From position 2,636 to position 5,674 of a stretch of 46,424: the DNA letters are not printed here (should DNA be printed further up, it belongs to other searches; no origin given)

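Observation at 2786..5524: Stand-alone NACHT/STAND NTPase with pentapeptide-repeat sensor and an unassigned N-terminal module: NLR-like defence candidate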

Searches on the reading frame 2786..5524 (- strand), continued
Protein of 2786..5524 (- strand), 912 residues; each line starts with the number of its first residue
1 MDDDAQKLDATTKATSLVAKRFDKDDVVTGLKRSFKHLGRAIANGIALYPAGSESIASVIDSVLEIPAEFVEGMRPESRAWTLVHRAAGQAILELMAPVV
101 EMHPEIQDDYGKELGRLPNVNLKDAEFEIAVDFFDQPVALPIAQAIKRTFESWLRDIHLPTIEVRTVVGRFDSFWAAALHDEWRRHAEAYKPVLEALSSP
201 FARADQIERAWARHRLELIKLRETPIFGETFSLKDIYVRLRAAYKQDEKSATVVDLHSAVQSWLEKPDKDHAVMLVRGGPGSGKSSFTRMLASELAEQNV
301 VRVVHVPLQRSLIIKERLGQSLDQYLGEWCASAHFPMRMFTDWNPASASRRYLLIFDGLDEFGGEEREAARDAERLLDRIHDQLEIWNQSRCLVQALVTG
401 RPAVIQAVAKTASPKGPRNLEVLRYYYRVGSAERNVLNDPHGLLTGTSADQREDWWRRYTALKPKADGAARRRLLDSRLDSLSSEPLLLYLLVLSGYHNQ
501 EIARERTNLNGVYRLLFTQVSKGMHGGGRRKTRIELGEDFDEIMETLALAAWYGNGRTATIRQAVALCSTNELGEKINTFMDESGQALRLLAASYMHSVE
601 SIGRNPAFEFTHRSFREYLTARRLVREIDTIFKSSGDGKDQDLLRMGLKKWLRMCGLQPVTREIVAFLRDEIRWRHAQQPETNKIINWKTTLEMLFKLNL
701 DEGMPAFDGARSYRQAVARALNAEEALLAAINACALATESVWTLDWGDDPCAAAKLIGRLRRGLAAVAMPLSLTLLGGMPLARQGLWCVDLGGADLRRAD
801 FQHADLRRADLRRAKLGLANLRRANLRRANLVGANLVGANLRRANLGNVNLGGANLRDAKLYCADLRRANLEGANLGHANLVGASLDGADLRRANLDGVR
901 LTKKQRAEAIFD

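Call 31: search_protein_families(library=pfam, proteins=[P0004, P0003, P0049, P0086, P0050, P0014, P0002], max_evalue=0.001)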
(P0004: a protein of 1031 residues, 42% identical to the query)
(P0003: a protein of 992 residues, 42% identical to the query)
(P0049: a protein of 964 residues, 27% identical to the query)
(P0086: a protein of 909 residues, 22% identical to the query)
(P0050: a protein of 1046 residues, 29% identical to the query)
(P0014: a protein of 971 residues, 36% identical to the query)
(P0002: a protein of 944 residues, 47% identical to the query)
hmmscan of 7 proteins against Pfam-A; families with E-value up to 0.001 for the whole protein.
P0004 (1031 aa): 13 families
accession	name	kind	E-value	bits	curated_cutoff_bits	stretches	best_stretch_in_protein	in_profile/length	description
PF22735.1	NNH3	-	2.7e-18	67.2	27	1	20-132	101-213/213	NACHT N-terminal Helical domain 3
PF00805.28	Pentapeptide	-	6e-11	42.1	20.2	2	752-784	4-36/40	Pentapeptide repeats (8 copies)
PF13676.11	TIR_2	-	1.2e-09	39.1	28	1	852-978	3-120/122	TIR domain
PF05729.18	NACHT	-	1.2e-08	35.4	26.7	1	192-320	3-127/167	NACHT domain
PF24883.2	NPHP3_N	-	1.2e-06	29.2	24.8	0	177-221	11-54/164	Nephrocystin 3, N-terminal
PF01582.25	TIR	-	1.1e-05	25.7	21.3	1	864-936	12-85/179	TIR domain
PF13599.13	Pentapeptide_4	-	2.5e-05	24.7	38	1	716-781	13-78/78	Pentapeptide repeat region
PF20703.3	nSTAND1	-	0.00018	21.7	27.1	1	186-352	30-191/379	Novel STAND NTPase 1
PF13191.12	AAA_16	-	0.00019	22.4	32.6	0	184-306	19-160/167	AAA ATPase domain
PF00004.35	AAA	-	0.00028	21.8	21.2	1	192-324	1-111/131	ATPase family associated with various cellular activities (AAA)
PF20720.3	nSTAND3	-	0.0006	20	27.2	0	188-356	16-148/155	Novel STAND NTPase 3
PF13401.12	AAA_22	-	0.00068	20.4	27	0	188-306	4-109/130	AAA domain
PF06414.18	Zeta_toxin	-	0.00088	19.2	22.3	0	187-215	14-42/199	Zeta toxin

P0003 (992 aa): 7 families
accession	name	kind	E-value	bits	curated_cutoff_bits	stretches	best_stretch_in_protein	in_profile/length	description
PF00805.28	Pentapeptide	-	4.5e-48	160.8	20.2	5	950-988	1-39/40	Pentapeptide repeats (8 copies)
PF22735.1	NNH3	-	2.8e-18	67.1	27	1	68-230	45-212/213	NACHT N-terminal Helical domain 3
PF13599.13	Pentapeptide_4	-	1.3e-17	64.1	38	2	905-976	6-77/78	Pentapeptide repeat region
PF13576.12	Pentapeptide_3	-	7.5e-13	48.9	27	0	950-985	4-42/48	Pentapeptide repeats (9 copies)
PF05729.18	NACHT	-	1.9e-10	41.3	26.7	1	291-421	3-128/167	NACHT domain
PF25296.1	Decapeptide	-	7e-07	29.5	45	1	932-977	17-62/74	Decapeptide repeat region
PF24883.2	NPHP3_N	-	9.3e-05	23.1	24.8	0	287-340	21-72/164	Nephrocystin 3, N-terminal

P0049 (964 aa): 10 families
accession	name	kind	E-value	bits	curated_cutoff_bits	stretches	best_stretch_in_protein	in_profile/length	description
PF22735.1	NNH3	-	1.6e-26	94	27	1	41-227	30-213/213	NACHT N-terminal Helical domain 3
PF00805.28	Pentapeptide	-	1.8e-26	91.8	20.2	4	888-927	1-40/40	Pentapeptide repeats (8 copies)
PF13599.13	Pentapeptide_4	-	1.7e-22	79.7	38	3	884-951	2-69/78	Pentapeptide repeat region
PF13576.12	Pentapeptide_3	-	4e-13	49.8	27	1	900-932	12-46/48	Pentapeptide repeats (9 copies)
PF24883.2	NPHP3_N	-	4.4e-07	30.7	24.8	0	280-324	9-52/164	Nephrocystin 3, N-terminal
PF05729.18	NACHT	-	2e-06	28.2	26.7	1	298-426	4-143/167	NACHT domain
PF23894.2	LD_SV2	-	2.8e-06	28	29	1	816-885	23-92/92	SV2A/B/C luminal domain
PF00004.35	AAA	-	5.1e-06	27.4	21.2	1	299-409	3-106/131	ATPase family associated with various cellular activities (AAA)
PF25296.1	Decapeptide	-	0.00012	22.3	45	0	816-877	3-64/74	Decapeptide repeat region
PF20720.3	nSTAND3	-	0.00014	22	27.2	1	294-427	17-126/155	Novel STAND NTPase 3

P0086 (909 aa): 6 families
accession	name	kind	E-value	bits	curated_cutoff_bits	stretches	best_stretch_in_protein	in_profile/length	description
PF24883.2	NPHP3_N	-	1.5e-08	35.4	24.8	0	268-332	12-76/164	Nephrocystin 3, N-terminal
PF05729.18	NACHT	-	2.2e-08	34.5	26.7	1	279-425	1-151/167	NACHT domain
PF20720.3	nSTAND3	-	3.6e-06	27.2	27.2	1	278-413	17-123/155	Novel STAND NTPase 3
PF25199.1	nSTAND_NTPase5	-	9.1e-06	26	34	1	265-342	26-104/145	Novel STAND NTPase 5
PF22735.1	NNH3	-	2.1e-05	25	27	1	62-231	40-213/213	NACHT N-terminal Helical domain 3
PF19995.5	iSTAND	-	0.00048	21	24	0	264-366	10-128/163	inactive STAND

P0050 (1046 aa): 7 families
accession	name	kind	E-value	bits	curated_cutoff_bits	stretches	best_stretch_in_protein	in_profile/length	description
PF00805.28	Pentapeptide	-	3.3e-77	253.9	20.2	7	985-1024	1-40/40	Pentapeptide repeats (8 copies)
PF13599.13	Pentapeptide_4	-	3.1e-31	107.7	38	4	972-1040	3-71/78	Pentapeptide repeat region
PF13576.12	Pentapeptide_3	-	1.6e-25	89.5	27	2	989-1030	3-47/48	Pentapeptide repeats (9 copies)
PF25296.1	Decapeptide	-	1.8e-11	44.2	45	0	932-996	7-71/74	Decapeptide repeat region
PF22735.1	NNH3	-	1.2e-08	35.6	27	1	47-227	31-212/213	NACHT N-terminal Helical domain 3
PF24883.2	NPHP3_N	-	6.8e-06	26.8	24.8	0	353-408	120-164/164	Nephrocystin 3, N-terminal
PF05729.18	NACHT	-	3.3e-05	24.2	26.7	1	288-388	4-114/167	NACHT domain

P0014 (971 aa): 10 families
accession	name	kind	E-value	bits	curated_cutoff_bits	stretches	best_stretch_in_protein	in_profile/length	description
PF00805.28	Pentapeptide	-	4e-58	192.9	20.2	5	886-924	1-39/40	Pentapeptide repeats (8 copies)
PF22735.1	NNH3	-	1.4e-22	81.1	27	1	44-231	25-213/213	NACHT N-terminal Helical domain 3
PF13576.12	Pentapeptide_3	-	6.3e-15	55.6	27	1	834-871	7-47/48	Pentapeptide repeats (9 copies)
PF05729.18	NACHT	-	7.9e-12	45.8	26.7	1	294-457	4-156/167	NACHT domain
PF13599.13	Pentapeptide_4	-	2.5e-11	43.9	38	2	856-922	11-77/78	Pentapeptide repeat region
PF24883.2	NPHP3_N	-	6.5e-06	26.9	24.8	0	279-422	12-160/164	Nephrocystin 3, N-terminal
PF25296.1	Decapeptide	-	9.8e-06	25.8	45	1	864-931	3-70/74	Decapeptide repeat region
PF13191.12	AAA_16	-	4.9e-05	24.3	32.6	0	294-413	28-161/167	AAA ATPase domain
PF13401.12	AAA_22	-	0.00021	22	27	1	294-390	9-97/130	AAA domain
PF00004.35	AAA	-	0.00059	20.7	21.2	0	296-429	4-110/131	ATPase family associated with various cellular activities (AAA)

P0002 (944 aa): 10 families
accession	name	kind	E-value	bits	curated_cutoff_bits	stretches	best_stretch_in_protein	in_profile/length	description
PF00805.28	Pentapeptide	-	1.8e-27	94.9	20.2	4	901-934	1-34/40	Pentapeptide repeats (8 copies)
PF22735.1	NNH3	-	5e-24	85.9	27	1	56-233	31-213/213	NACHT N-terminal Helical domain 3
PF13599.13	Pentapeptide_4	-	4.5e-11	43.1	38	1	863-932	3-72/78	Pentapeptide repeat region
PF13576.12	Pentapeptide_3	-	4.3e-09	36.9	27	0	881-916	10-47/48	Pentapeptide repeats (9 copies)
PF05729.18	NACHT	-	3.1e-08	34.1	26.7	1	293-395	3-106/167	NACHT domain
PF24883.2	NPHP3_N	-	5.3e-07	30.4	24.8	0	278-325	12-57/164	Nephrocystin 3, N-terminal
PF20703.3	nSTAND1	-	4.9e-05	23.6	27.1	0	286-428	30-165/379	Novel STAND NTPase 1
PF13401.12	AAA_22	-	0.00015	22.5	27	0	289-399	4-108/130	AAA domain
PF00004.35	AAA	-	0.00017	22.4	21.2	1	293-421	1-107/131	ATPase family associated with various cellular activities (AAA)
PF13191.12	AAA_16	-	0.0002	22.4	32.6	1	278-406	12-159/167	AAA ATPase domain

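Call 32: find_encoding_contigs(protein=P0002, flank=10000, max_places=2)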
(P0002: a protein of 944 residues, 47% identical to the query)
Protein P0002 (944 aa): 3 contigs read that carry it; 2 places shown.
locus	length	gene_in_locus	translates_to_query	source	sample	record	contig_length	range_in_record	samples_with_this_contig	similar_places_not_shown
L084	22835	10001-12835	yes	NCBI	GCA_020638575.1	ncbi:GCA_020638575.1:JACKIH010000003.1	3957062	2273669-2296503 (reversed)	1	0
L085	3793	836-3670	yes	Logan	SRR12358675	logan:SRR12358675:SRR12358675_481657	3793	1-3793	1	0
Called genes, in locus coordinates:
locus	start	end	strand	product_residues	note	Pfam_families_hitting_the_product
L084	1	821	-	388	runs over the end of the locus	PF12679:ABC2_membrane_2, PF12698:ABC2_membrane_3, PF01061:ABC2_membrane, PF12730:ABC2_membrane_4 (weak)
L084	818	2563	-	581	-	PF00005:ABC_tran, PF13476:AAA_23 (faint), PF13555:AAA_29 (faint), PF13604:AAA_30 (faint), PF13304:AAA_21 (faint), PF00005:ABC_tran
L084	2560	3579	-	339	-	PF25917:BSH_RND, PF25881:HH_YBHG, PF25954:Beta-barrel_RND_2 (weak), PF25990:Beta-barrel_YknX (weak)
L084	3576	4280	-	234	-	PF00440:TetR_N, PF09209:CecR_C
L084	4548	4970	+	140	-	PF01124:MAPEG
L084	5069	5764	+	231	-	PF00106:adh_short, PF01370:Epimerase (weak), PF13561:adh_short_C2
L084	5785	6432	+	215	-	PF12973:Cupin_7, PF14499:DUF4437 (faint), PF07883:Cupin_2 (faint), PF12973:Cupin_7 (weak)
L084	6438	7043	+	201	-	PF00440:TetR_N, PF16925:TetR_C_13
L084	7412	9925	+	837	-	PF03924:CHASE, PF00989:PAS, PF08448:PAS_4, PF13188:PAS_8 (weak), PF13426:PAS_9, PF00512:HisKA (weak), PF02518:HATPase_c, PF00072:Response_reg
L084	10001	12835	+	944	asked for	PF22735:NNH3, PF13576:Pentapeptide_3 (faint), PF05729:NACHT, PF24883:NPHP3_N (faint), PF13599:Pentapeptide_4, PF00805:Pentapeptide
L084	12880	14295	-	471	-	PF00330:Aconitase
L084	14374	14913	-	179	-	PF07310:PAS_5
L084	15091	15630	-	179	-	PF07310:PAS_5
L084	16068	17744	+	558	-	PF00005:ABC_tran, PF02463:SMC_N (faint), PF13401:AAA_22 (faint), PF13476:AAA_23 (faint), PF13555:AAA_29 (faint), PF13304:AAA_21 (faint), PF12848:ABC_tran_Xtn, PF00005:ABC_tran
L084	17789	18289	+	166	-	-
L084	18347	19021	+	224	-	PF13640:2OG-FeII_Oxy_3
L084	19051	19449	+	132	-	-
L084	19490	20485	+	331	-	PF08240:ADH_N, PF00107:ADH_zinc_N, PF13602:ADH_zinc_N_2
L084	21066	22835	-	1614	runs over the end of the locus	PF21075:GDH_ACT1, PF21073:GDH_HM1, PF21076:GDH_ACT2, PF21077:GDH_ACT3, PF21079:GDH_HM2, PF21078:GDH_HM3, PF05088:Bac_GDH_CD, PF21074:GDH_C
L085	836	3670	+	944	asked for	PF22735:NNH3, PF13576:Pentapeptide_3 (faint), PF05729:NACHT, PF24883:NPHP3_N (faint), PF13599:Pentapeptide_4, PF00805:Pentapeptide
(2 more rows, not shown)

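Call 33: find_encoding_contigs(protein=P0003, flank=10000, max_places=2)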
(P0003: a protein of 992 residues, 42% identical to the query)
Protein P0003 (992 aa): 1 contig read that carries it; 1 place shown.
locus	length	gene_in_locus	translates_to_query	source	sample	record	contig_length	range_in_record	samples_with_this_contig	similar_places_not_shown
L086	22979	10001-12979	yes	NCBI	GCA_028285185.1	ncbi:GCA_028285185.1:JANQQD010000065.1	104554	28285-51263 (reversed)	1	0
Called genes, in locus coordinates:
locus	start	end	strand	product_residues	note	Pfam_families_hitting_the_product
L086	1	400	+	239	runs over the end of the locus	PF13385:Laminin_G_3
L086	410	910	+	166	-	-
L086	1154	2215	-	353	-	-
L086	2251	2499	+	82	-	-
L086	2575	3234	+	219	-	PF01510:Amidase_2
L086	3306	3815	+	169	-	-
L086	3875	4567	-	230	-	PF02586:SRAP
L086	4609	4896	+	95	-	-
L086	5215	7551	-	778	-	PF20703:nSTAND1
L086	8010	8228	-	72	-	PF22284:DUF6961 (weak)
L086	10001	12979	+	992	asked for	PF22735:NNH3, PF05729:NACHT, PF00805:Pentapeptide, PF13599:Pentapeptide_4 (weak), PF00805:Pentapeptide, PF00805:Pentapeptide, PF13599:Pentapeptide_4, PF00805:Pentapeptide, +2 more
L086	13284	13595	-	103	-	-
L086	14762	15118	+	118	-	PF13701:DDE_Tnp_1_4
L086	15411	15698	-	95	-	-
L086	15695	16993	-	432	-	PF00890:FAD_binding_2 (weak), PF01134:GIDA, PF01266:DAO (weak), PF01494:FAD_binding_3, PF12831:FAD_oxidored, PF01266:DAO (weak), PF21162:ETFQO_UQ-bd (weak), PF26311:ETF-QO_FixC_C, +3 more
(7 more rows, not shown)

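Call 34: find_encoding_contigs(protein=P0009, flank=10000, max_places=2)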
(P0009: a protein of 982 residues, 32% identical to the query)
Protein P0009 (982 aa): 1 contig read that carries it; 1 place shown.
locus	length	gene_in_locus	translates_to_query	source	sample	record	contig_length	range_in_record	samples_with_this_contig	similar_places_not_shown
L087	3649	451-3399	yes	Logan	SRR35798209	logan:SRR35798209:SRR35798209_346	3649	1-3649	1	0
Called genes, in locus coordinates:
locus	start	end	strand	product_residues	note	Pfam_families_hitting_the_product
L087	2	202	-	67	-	?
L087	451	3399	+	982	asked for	PF22735:NNH3, PF24883:NPHP3_N (weak), PF00004:AAA (weak), PF05729:NACHT, PF13599:Pentapeptide_4, PF00805:Pentapeptide (weak), PF13599:Pentapeptide_4 (weak), PF00805:Pentapeptide (weak), +1 more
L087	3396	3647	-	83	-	?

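Call 43: predict_structure(alignment_id=A1)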
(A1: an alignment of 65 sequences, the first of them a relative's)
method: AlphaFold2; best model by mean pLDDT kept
length: 912 residues; sequences in the alignment: 65
mean_pLDDT: 84.7   pTM: 0.85
mean pLDDT of the five models: 84.7, 82.5, 81.6, 80.7, 78.5
residues with pLDDT >= 90: 448; 70-90: 322; 50-70: 119; < 50: 23
segments of 3 or more residues with pLDDT < 50: 1-17, 525-527
pLDDT, mean of each block of 10 residues (from residue 1): 39 46 76 83 69 64 70 73 88 89 80 72 69 77 88 91 93 89 85 75 74 88 87 95 92 97 93 93 95 94 86 58 71 60 67 92 74 89 90 93 84 79 92 90 86 94 82 88 92 88 74 87 54 71 93 89 88 86 60 68 73 92 96 86 95 95 96 91 91 95 89 94 96 94 90 94 68 94 97 96 98 97 98 98 97 96 95 96 94 94 81 57
secondary structure, 60 per line:
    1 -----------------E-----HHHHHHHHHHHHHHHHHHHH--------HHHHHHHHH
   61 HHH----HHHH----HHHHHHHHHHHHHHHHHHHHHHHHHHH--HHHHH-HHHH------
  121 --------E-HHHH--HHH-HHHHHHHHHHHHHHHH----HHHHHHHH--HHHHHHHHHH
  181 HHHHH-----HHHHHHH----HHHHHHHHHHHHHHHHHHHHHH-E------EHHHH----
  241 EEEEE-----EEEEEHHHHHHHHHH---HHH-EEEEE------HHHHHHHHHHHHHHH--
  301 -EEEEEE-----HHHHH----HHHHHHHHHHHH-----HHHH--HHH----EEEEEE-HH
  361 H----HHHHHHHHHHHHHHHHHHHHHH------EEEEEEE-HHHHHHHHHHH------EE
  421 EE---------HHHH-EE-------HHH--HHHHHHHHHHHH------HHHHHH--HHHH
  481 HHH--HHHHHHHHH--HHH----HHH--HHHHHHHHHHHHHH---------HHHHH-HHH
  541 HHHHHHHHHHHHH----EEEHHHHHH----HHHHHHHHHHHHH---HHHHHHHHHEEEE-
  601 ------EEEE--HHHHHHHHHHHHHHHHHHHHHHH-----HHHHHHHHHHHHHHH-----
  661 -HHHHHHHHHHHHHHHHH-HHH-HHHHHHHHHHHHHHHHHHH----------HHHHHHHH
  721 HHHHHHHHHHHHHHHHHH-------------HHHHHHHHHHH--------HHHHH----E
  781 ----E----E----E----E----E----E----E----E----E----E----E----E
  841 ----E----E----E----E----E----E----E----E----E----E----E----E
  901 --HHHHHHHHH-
elements in order (helices of 4 or more, strands of 3 or more residues): H24-43 H52-63 H68-71 H76-102 H105-109 H111-114 H131-134 H141-156 H161-168 H171-185 H191-197 H202-223 H233-236 E241-245 E251-255 H256-265 E273-277 H284-298 E302-307 H313-317 H322-333 H339-342 E352-357 H366-387 E394-400 H402-412 E419-422 H432-435 H451-462 H469-474 H477-483 H486-494 H509-522 H532-536 H538-553 E558-560 H561-566 H571-583 H587-595 E596-599 E607-610 H613-635 H641-655 H662-678 H684-702 H713-738 H752-762 H771-775 H903-911

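Call 47: find_encoding_contigs(protein=P0004, flank=10000, max_places=2)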
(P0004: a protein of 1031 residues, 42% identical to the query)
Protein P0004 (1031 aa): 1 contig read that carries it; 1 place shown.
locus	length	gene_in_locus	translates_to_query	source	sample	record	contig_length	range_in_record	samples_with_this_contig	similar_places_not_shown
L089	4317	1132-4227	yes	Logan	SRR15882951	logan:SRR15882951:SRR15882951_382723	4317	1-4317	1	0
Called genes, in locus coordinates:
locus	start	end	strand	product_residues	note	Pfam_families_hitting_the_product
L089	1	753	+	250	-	?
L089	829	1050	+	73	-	-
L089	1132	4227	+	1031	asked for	PF22735:NNH3, PF05729:NACHT, PF24883:NPHP3_N (faint), PF13599:Pentapeptide_4 (faint), PF00805:Pentapeptide (weak), PF01582:TIR (weak), PF13676:TIR_2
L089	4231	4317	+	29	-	?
